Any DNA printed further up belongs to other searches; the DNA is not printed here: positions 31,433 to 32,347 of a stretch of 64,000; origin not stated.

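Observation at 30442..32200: Two-gene module: XRE-HTH/ImmA(M78) metallopeptidase fusion translationally coupled to a PIN-like protein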

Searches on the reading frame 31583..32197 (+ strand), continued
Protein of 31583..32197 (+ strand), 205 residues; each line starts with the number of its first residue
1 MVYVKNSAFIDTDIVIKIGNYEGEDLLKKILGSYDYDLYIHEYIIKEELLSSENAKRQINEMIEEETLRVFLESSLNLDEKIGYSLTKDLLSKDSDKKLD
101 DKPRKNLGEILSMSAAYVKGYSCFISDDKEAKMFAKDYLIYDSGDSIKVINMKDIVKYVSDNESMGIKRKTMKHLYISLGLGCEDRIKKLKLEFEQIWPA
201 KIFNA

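Call 73: find_encoding_contigs(protein=P0088, flank=8000, max_places=2)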
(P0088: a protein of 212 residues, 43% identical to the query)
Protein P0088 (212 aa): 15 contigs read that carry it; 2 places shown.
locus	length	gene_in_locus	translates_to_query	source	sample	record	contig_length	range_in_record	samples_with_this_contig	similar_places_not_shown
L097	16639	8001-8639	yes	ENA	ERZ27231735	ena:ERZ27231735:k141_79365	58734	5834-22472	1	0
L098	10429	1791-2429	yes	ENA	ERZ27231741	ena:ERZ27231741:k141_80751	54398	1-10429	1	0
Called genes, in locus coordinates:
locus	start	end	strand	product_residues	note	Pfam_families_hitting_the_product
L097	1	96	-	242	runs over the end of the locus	-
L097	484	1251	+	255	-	-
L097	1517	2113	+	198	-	PF00239:Resolvase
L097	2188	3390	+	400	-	-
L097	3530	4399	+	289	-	-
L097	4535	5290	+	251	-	PF25165:DUF7828 (weak), PF25164:CoiA_N, PF06054:CoiA_nuc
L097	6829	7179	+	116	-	PF12844:HTH_19 (faint), PF01381:HTH_3, PF13443:HTH_26 (weak)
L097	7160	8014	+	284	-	PF06114:Peptidase_M78 (faint)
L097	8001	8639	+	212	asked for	-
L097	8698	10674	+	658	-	PF26965:MimR_N, PF01590:GAF, PF00989:PAS, PF13188:PAS_8 (faint), PF00158:Sigma54_activat, PF14532:Sigma54_activ_2, PF25601:AAA_lid_14, PF02954:HTH_8 (weak), +3 more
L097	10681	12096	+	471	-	PF07969:Amidohydro_3 (weak), PF01979:Amidohydro_1, PF07969:Amidohydro_3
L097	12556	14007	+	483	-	PF00324:AA_permease, PF13520:AA_permease_2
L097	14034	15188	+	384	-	PF00465:Fe-ADH, PF13685:Fe-ADH_2, PF25137:ADH_Fe_C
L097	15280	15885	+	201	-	PF11354:DUF3156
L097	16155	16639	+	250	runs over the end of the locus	PF02463:SMC_N, PF25199:nSTAND_NTPase5 (faint), PF00005:ABC_tran, PF13166:AAA_13 (faint), PF13304:AAA_21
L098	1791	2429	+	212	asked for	-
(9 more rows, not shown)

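Call 74: search_dna_similar(query=window:31592-32197:+, collection=plasmids, mode=protein, max_evalue=0.001, max_rows=25)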
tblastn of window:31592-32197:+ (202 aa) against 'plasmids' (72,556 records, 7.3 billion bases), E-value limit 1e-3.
Records with a match: 1; places in all: 1; records where one place covers at least 80% of the query: 1.
Best place of each record, by identity: <60% 1.
By first word of the organism name: Lysinibacillus 1.
By predicted mobility (MOB-suite, as given by PLSDB): non-mobilizable 1.
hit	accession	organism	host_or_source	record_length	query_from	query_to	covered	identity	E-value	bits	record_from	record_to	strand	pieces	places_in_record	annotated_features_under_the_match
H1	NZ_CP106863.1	Lysinibacillus capsici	water,water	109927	5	196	95%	26.9%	2e-9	64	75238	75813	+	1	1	hypothetical protein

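Call 75: search_dna_similar(query=window:31592-32197:+, collection=phages, mode=protein, max_evalue=0.001, max_rows=25)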
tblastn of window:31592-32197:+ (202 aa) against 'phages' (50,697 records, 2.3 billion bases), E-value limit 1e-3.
No match.

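Call 76: get_annotated_region(hit=H1, flank=6000)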
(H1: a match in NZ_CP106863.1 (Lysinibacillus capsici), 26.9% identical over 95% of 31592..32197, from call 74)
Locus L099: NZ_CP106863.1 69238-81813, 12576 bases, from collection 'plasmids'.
description: Lysinibacillus capsici strain FN9 plasmid pFN9A, complete sequence
organism: Lysinibacillus capsici (NCBI taxid 2115968)
taxonomy: Bacteria; Bacillota; Bacilli; Bacillales; Bacillaceae; Lysinibacillus; Lysinibacillus capsici
host: -; source: water,water; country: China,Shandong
typing (MOB-suite, as given by PLSDB): non-mobilizable
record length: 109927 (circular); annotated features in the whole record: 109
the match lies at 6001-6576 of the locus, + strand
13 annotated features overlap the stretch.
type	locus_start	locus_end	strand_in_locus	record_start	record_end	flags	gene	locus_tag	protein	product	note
CDS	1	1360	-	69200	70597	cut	-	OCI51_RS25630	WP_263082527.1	NAD(P)-binding domain-containing protein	-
CDS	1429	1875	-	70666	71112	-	-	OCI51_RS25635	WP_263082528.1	MarR family winged helix-turn-helix transcriptional regulator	GO:0006355 - regulation of DNA-templated transcription [Evidence IEA]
CDS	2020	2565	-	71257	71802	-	-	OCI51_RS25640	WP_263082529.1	recombinase family protein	GO:0006310 - DNA recombination [Evidence IEA]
CDS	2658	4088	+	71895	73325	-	-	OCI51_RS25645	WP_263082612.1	SulP family inorganic anion transporter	-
CDS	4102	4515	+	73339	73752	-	-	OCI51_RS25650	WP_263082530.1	universal stress protein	-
CDS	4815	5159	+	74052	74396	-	-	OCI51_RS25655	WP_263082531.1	helix-turn-helix transcriptional regulator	-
CDS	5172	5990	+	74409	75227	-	-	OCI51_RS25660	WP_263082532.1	ImmA/IrrE family metallo-endopeptidase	-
CDS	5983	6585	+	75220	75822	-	-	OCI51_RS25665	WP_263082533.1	hypothetical protein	-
CDS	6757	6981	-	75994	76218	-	-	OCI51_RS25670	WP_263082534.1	AbrB/MazE/SpoVT family DNA-binding domain-containing protein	-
CDS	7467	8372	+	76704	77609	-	-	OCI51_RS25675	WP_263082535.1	site-specific integrase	GO:0015074 - DNA integration [Evidence IEA]; GO:0006310 - DNA recombination [Evidence IEA]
CDS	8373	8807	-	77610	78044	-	-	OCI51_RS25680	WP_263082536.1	hypothetical protein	-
CDS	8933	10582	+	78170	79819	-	-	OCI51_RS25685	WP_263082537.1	class I SAM-dependent methyltransferase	-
CDS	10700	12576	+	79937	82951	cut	-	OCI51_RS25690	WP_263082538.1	DNA methyltransferase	-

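Call 83: search_protein_families(library=padloc, proteins=[L097:2188-3387:+, L097:3530-4396:+, L097:4535-5287:+, L099:8933-10579:+, L099:10700-12574:+], max_evalue=0.00001)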
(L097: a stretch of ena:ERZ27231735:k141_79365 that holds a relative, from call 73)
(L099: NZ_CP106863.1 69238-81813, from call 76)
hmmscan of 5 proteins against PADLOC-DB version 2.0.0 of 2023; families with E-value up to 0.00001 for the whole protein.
L097:2188-3387:+ (400 aa): 0 families

L097:3530-4396:+ (289 aa): 2 families
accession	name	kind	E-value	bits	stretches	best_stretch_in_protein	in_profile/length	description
PDLC04993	PDC-S31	-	1.2e-22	78.4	1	55-281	12-232/245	-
PDLC04991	PDC-S31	-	3.3e-08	31.5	1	65-282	11-195/208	-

L097:4535-5287:+ (251 aa): 0 families

L099:8933-10579:+ (549 aa): 32 families (the best 25 are shown)
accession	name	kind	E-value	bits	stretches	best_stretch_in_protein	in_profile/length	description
PDLC03267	MTase_II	-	4e-175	581.8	1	1-544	1-538/539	Type II methyltransferase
PDLC03301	MTase_II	-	1.1e-52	177.4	1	6-477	67-537/604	Type II methyltransferase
PDLC03331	MTase_II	-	1.1e-36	124.7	1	10-516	26-531/541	Type II methyltransferase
PDLC03248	MTase_II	-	1.3e-30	104.7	1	12-313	8-308/521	Type II methyltransferase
PDLC03328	MTase_II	-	1.4e-24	84.5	1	9-477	27-505/587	Type II methyltransferase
PDLC03366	MTase_II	-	2.5e-19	67.4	1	10-516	19-527/568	Type II methyltransferase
PDLC03335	MTase_II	-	8.2e-19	65.7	1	10-303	76-383/607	Type II methyltransferase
PDLC03222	MTase_II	-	1.1e-17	61.9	1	12-479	131-584/602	Type II methyltransferase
PDLC04134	mad2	-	3.2e-17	60.5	1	10-212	267-444/492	mads_2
PDLC03226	MTase_II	-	3.7e-15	53.6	1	6-196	9-217/579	Type II methyltransferase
PDLC03348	MTase_II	-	1.1e-14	51.9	1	97-303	341-532/727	Type II methyltransferase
PDLC03293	MTase_II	-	2.3e-14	51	1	8-213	11-208/427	Type II methyltransferase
PDLC03604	REase_MTase_IIG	-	3.4e-14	49.9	1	81-309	511-737/1011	Type IIG restriction enzyme-methyltransferase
PDLC03258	MTase_II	-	7.4e-14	49.7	1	12-224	21-212/366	Type II methyltransferase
PDLC03338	MTase_II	-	4e-13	46.9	1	69-209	213-346/604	Type II methyltransferase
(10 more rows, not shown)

L099:10700-12574:+ (625 aa): 46 families (the best 25 are shown)
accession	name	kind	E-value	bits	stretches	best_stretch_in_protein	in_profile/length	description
PDLC03604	REase_MTase_IIG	-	2.9e-190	632.7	1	1-622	8-640/1011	Type IIG restriction enzyme-methyltransferase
PDLC03609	REase_MTase_IIG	-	1.3e-27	94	1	373-615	434-649/1066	Type IIG restriction enzyme-methyltransferase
PDLC03629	REase_MTase_IIG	-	3.4e-26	89.4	1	372-616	432-675/1182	Type IIG restriction enzyme-methyltransferase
PDLC03335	MTase_II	-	1.6e-23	81.2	1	321-616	56-291/607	Type II methyltransferase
PDLC03612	REase_MTase_IIG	-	3.8e-23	79.7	1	511-621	800-906/1247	Type IIG restriction enzyme-methyltransferase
PDLC02529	PglX|PglXI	-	5.5e-22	75.3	1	348-608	204-448/1189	PglX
PDLC03313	MTase_II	-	2.1e-20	70.8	1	333-616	12-239/563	Type II methyltransferase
PDLC02643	DrmMI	-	4e-20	69.3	1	366-486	592-717/1347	DrmMI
PDLC03601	REase_MTase_IIG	-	3.8e-18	62.7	1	506-611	663-763/1110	Type IIG restriction enzyme-methyltransferase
PDLC03245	MTase_II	-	4.9e-18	63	2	514-616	155-254/577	Type II methyltransferase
PDLC03348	MTase_II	-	3e-17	60.4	1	515-600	344-425/727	Type II methyltransferase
PDLC03248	MTase_II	-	8.9e-17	59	1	493-621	61-188/521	Type II methyltransferase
PDLC03596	REase_MTase_IIG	-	3.1e-15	53.2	1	514-610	708-801/1148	Type IIG restriction enzyme-methyltransferase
PDLC04134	mad2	-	3.7e-15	53.7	1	107-608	156-424/492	mads_2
PDLC03250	MTase_II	-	2.9e-14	50.7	1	211-616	51-436/775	Type II methyltransferase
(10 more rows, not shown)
